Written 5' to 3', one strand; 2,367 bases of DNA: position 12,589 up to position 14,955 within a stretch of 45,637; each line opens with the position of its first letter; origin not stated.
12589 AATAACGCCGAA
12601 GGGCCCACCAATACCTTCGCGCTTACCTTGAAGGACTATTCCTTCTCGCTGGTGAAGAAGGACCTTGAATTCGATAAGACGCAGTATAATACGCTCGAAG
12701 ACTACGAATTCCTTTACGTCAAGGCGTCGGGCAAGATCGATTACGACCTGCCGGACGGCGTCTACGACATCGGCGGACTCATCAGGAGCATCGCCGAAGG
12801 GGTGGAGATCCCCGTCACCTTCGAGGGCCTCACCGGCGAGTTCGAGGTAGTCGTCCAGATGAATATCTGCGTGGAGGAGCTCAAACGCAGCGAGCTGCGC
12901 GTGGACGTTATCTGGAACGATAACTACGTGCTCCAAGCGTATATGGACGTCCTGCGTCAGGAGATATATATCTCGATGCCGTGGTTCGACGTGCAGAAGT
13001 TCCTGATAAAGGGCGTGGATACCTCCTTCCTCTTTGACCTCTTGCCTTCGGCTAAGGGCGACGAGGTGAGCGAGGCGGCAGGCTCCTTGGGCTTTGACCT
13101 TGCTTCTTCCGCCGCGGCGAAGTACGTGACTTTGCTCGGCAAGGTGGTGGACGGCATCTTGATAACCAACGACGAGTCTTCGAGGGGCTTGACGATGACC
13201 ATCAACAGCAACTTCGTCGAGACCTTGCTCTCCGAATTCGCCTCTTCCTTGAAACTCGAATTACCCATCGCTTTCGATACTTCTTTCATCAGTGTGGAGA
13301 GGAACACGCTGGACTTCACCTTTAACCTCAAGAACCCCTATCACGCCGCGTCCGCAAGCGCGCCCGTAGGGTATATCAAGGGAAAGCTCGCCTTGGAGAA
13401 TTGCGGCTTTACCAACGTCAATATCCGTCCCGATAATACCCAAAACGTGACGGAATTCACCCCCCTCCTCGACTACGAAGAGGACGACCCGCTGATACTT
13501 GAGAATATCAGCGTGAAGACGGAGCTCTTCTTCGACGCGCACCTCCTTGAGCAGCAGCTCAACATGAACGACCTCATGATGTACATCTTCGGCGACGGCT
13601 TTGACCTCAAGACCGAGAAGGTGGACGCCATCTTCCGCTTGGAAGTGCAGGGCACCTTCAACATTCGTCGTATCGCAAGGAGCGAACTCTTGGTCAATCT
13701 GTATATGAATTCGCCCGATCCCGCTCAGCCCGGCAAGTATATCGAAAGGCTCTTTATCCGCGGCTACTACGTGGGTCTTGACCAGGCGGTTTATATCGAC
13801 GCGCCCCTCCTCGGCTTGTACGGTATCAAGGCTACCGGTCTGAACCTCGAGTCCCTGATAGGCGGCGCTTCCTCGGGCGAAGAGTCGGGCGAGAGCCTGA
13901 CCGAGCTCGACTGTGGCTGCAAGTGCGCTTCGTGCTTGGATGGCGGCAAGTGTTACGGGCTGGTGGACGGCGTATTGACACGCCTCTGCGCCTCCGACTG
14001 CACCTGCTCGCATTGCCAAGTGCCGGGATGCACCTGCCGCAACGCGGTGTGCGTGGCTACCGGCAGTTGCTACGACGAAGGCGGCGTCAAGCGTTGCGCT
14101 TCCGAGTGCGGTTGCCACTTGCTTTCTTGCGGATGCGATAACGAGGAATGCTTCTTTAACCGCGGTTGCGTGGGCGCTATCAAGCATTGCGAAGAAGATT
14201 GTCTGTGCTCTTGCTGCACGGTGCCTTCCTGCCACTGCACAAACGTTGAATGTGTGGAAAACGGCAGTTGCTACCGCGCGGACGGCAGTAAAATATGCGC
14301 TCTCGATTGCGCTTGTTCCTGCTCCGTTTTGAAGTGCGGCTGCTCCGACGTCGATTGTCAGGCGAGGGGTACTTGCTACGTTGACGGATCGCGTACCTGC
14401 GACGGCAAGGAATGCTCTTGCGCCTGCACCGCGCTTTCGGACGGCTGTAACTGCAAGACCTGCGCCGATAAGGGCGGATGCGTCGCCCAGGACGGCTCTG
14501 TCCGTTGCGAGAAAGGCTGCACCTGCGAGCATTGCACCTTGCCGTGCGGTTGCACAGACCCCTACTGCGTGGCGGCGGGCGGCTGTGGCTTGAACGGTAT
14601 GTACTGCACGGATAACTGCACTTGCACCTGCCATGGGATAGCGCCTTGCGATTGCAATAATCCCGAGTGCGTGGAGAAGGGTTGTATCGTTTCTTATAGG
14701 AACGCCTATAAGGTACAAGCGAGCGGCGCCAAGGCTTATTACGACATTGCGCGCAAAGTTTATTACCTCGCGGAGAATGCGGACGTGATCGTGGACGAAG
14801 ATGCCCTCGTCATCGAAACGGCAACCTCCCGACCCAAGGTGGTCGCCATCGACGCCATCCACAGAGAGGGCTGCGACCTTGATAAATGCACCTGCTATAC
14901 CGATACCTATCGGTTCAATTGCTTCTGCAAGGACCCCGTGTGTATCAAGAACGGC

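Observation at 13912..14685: Tandem array of a ~33-aa, 8-cysteine repeat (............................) in an exported protein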

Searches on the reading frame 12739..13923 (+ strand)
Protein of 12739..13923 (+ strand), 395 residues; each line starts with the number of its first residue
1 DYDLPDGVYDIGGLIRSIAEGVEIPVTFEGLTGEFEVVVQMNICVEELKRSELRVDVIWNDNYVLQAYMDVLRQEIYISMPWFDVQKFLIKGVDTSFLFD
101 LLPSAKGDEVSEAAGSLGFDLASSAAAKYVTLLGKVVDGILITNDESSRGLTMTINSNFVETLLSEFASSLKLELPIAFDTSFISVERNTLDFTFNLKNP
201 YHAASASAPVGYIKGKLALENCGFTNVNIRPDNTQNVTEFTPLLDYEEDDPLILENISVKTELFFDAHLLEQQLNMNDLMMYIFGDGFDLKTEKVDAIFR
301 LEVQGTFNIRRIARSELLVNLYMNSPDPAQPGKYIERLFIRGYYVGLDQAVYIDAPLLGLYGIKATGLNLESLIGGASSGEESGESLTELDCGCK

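Call 33: find_homologous_proteins(query=window:12739-13923:+, max_evalue=0.001)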
Query window:12739-13923:+: 7335 candidates shared short words with the query, none scored E <= 0.001.

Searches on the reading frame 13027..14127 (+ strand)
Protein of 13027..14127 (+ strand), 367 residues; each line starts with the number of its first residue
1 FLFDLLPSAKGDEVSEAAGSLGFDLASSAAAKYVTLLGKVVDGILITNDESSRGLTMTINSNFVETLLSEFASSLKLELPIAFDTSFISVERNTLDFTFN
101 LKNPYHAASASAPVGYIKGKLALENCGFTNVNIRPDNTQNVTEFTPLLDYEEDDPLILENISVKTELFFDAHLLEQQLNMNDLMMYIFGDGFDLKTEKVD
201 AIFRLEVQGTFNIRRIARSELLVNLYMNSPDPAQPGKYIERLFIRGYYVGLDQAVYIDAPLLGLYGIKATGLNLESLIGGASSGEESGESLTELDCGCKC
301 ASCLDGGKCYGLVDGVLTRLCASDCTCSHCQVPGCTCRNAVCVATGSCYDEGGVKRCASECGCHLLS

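Call 59: predict_structure(alignment_id=A4)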
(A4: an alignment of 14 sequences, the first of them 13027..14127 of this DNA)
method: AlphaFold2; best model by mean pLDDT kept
length: 367 residues; sequences in the alignment: 14
mean_pLDDT: 52.8   pTM: 0.44
mean pLDDT of the five models: 52.8, 52.0, 51.4, 51.3, 47.9
residues with pLDDT >= 90: 5; 70-90: 77; 50-70: 65; < 50: 220
segments of 3 or more residues with pLDDT < 50: 1-15, 17-65, 67-156, 174-178, 187-189, 279-289, 312-318, 323-339, 341-347, 355-367
pLDDT, mean of each block of 10 residues (from residue 1): 36 47 44 42 40 39 48 34 33 40 40 44 40 32 28 46 68 49 52 53 78 79 86 86 88 84 81 65 44 67 69 47 45 40 48 46 39
secondary structure, 60 per line:
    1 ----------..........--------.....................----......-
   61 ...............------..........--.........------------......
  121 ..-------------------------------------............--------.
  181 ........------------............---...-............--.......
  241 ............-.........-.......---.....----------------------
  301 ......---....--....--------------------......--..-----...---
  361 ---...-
elements in order: H11-20 H29-43 E44-49 E54-59 H61-75 E82-91 E94-102 E115-122 E160-171 H180-188 E201-212 E220-231 E234-249 E254-259 E264-270 H274-278 H301-306 E310-313 E316-319 H340-345 E355-357

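Call 63: fold_search(model_id=the predicted structure, library=pdb)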
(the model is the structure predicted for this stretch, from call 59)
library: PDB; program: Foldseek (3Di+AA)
matches with E <= 10: 517; with E <= 0.001: 0
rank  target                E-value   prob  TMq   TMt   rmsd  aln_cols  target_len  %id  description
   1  7zny_A                9.1e-02  0.08  0.10  0.09  27.5       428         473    9  Cryo-EM structure of the canine distemper virus tetrameric attachment glycoprotein (released 2023-02-08)
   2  7enc_q                1.2e-01  0.12  0.12  0.09  19.9       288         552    8  TFIID-based PIC-Mediator holo-complex in fully-assembled state (hPIC-MED) (released 2021-05-26)
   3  7ena_q                1.6e-01  0.11  0.12  0.09  19.9       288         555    8  TFIID-based PIC-Mediator holo-complex in pre-assembled state (pre-hPIC-MED) (released 2021-05-26)
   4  4z2p_B                3.2e-01  0.33  0.16  0.33  10.5       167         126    7  Crystal structure of short hoefavidin-hoef-peptide(L9F) complex (released 2015-07-15)
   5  6zlx                  3.2e-01  0.06  0.09  0.12  20.6       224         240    8  The structure of the ClpX-associated factor PDIP38 (released 2021-07-14)
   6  7ozs_C                3.4e-01  0.10  0.09  0.13  24.0       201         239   12  Structure of the hexameric 5S RNP from C. thermophilum (released 2022-10-12)
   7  9x2b_A                3.6e-01  0.07  0.11  0.03  26.0       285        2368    7  Cryo-EM structure of PsoA in apo state (PsoA-PKS-II) (released 2026-04-08)
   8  4qfw_C                3.8e-01  0.11  0.11  0.14  25.1       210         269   11  Crystal structure of acyl-CoA thioesterase tesB from Yersinia pestis (released 2014-06-04)
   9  7dsa_B                4.2e-01  0.07  0.11  0.15  22.5       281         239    9  Crystal structure of actin capping protein in complex with V-1 (space group P62) (released 2021-03-03)
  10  8k80_B                5.0e-01  0.06  0.12  0.10  15.6       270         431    7  Crystal structure of Langya Virus attachment (G) glycoprotein (released 2023-09-13)
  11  4z27_A                5.3e-01  0.21  0.15  0.33  11.5       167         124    7  Crystal structure of apo short hoefavidin (released 2015-08-05)
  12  7emf_Q                5.3e-01  0.08  0.12  0.09  20.4       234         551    8  Human Mediator (deletion of MED1-IDR) in a Tail-extended conformation (released 2021-05-05)
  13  3rga                  5.6e-01  0.06  0.11  0.14  24.7       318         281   10  Crystal structure of epoxide hydrolase for polyether lasalocid A biosynthesis (released 2012-03-07)
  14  3r0q_G                5.6e-01  0.06  0.09  0.10  23.9       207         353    6  A Uniquely Open Conformation Revealed in the Crystal Structure of Arabidopsis Thaliana Protein Arginine Methyltransfer (released 2011-10-19)
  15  7zny_C                5.6e-01  0.05  0.10  0.09  26.7       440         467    9  Cryo-EM structure of the canine distemper virus tetrameric attachment glycoprotein (released 2023-02-08)
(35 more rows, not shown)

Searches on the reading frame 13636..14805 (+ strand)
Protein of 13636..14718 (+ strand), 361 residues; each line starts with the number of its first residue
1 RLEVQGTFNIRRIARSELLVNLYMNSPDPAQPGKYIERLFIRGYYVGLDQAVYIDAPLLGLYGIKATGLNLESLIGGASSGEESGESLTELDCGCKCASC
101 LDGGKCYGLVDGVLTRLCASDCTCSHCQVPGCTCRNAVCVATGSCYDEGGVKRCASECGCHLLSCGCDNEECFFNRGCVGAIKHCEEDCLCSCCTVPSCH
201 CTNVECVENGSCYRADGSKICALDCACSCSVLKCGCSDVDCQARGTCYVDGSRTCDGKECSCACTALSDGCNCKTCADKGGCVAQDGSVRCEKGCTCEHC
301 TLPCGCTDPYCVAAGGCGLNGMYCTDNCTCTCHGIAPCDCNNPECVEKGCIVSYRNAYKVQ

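Call 6: search_protein_families(library=pfam, proteins=[window:13789-14805:+], max_evalue=10)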
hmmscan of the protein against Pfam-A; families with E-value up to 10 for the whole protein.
window:13789-14805:+ (339 aa): 0 families

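Call 14: find_homologous_proteins(query=window:13789-14805:+, max_evalue=0.001)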
Query window:13789-14805:+: 835 candidates shared short words with the query, none scored E <= 0.001.

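Call 28: find_related_loci(query=window:13636-14718:+, collection=genome_contigs, flank=10000)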
Query window:13636-14718:+ (361 aa) in genome_contigs; peptide patterns used: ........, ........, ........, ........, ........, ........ (x = any residue, [..] = any of these).
11 stretches matched a pattern; 1 encode a relative of the query (tblastn E <= 1e-3); 1 distinct loci.
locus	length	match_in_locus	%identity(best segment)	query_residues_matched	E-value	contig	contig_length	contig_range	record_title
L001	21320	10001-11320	72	1-360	2e-176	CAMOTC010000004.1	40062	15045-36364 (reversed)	MAG: uncultured Clostridia bacterium isolate SRR873603_bin.166_metaWRAP_v1.3_MAG genome assembly, contig: NODE_1906_leng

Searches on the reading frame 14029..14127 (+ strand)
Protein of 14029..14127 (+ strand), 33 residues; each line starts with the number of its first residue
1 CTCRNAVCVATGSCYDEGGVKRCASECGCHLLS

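Call 26: search_protein_representatives(alignment_id=A1)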
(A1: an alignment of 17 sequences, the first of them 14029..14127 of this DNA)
Query: 17 sequences, 35 profile positions. Proteins with E-value up to 0.001 (for the whole library): 6; up to 1e-10: 5; up to 1e-30: 1. The best 6 are listed.
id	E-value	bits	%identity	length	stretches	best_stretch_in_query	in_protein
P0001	6.5e-37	141.7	-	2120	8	1-34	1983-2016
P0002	5.9e-19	84.2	-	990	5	1-31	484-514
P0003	6.6e-18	80.9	-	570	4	1-33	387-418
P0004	3.2e-16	75.5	-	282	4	1-33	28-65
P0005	1.5e-15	73.4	-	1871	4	1-27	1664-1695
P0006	4.3e-10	55.9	-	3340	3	1-33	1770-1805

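Call 32: list_cluster_members(proteins=[P0001, P0002, P0003, P0004, P0005, P0006])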
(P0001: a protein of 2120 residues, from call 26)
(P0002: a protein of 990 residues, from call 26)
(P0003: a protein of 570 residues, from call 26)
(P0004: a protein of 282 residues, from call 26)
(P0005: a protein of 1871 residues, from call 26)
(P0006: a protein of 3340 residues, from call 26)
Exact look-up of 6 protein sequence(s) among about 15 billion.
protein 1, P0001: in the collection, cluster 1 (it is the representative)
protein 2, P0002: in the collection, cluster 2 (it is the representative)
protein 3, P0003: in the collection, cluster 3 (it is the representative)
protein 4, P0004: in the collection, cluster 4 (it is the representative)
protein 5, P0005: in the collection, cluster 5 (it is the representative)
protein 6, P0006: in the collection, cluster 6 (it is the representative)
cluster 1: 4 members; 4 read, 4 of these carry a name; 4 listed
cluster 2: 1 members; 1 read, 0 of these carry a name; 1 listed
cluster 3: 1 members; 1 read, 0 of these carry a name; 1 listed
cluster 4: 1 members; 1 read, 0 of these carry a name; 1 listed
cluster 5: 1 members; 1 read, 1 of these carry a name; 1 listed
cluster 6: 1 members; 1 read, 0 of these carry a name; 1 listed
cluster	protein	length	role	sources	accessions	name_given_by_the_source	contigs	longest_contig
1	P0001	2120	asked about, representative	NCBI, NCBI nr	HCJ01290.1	MAG TPA: hypothetical protein DHV31_00195, partial [Clostridiales bacterium] | hypothetical protein [Clostridiales bacterium]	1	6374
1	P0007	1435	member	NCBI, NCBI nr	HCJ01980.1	MAG TPA: hypothetical protein DHV31_03700, partial [Clostridiales bacterium] | hypothetical protein [Clostridiales bacterium]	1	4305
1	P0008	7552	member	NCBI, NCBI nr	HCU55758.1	MAG TPA: hypothetical protein DIC18_00305, partial [Clostridiales bacterium] | hypothetical protein [Clostridiales bacterium]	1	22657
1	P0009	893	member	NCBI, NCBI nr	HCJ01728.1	MAG TPA: hypothetical protein DHV31_02430, partial [Clostridiales bacterium] | hypothetical protein [Clostridiales bacterium]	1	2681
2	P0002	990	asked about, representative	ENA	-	-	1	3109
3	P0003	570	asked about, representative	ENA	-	-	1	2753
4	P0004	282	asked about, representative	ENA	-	-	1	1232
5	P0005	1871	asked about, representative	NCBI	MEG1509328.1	MAG: hypothetical protein RR454_02615, partial [Clostridia bacterium]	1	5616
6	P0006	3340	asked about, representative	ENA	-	-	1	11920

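Call 39: search_solved_structures(query=A1, max_evalue=10, show_alignments=5)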
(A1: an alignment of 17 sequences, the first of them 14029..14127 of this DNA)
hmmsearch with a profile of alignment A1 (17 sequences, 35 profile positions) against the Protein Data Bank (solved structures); distinct sequences matched with E-value up to 10: 1.
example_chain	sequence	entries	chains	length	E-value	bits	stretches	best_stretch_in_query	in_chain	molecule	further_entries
8feh_D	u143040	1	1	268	0.36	14.5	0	7-16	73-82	Minor capsid protein A1 fusion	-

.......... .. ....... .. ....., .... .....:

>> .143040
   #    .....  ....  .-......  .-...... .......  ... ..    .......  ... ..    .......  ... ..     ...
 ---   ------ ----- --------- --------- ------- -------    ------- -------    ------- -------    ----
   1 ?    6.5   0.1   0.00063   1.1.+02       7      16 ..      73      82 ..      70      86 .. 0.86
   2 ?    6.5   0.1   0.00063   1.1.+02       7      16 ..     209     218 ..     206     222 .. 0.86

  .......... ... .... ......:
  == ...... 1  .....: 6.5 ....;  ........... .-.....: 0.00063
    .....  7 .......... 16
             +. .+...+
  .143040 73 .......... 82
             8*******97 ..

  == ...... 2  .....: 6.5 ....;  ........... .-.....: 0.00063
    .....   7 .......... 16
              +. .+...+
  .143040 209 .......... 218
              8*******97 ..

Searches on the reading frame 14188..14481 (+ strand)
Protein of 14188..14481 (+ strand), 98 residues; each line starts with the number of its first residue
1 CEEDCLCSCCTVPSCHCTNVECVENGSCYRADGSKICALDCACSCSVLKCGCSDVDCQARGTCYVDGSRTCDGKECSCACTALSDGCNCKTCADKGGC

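Call 44: predict_structure(alignment_id=A3)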
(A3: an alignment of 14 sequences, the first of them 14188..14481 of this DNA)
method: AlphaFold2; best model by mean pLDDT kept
length: 98 residues; sequences in the alignment: 14
mean_pLDDT: 46.1   pTM: 0.29
mean pLDDT of the five models: 46.1, 46.0, 45.6, 44.5, 42.7
residues with pLDDT >= 90: 0; 70-90: 1; 50-70: 36; < 50: 61
segments of 3 or more residues with pLDDT < 50: 1-15, 42-52, 64-70, 73-98
pLDDT, mean of each block of 10 residues (from residue 1): 33 48 60 60 42 51 49 43 36 38
secondary structure, 60 per line:
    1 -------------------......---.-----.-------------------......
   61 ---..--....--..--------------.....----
elements in order: H20-25 H55-60 E68-71 H90-94
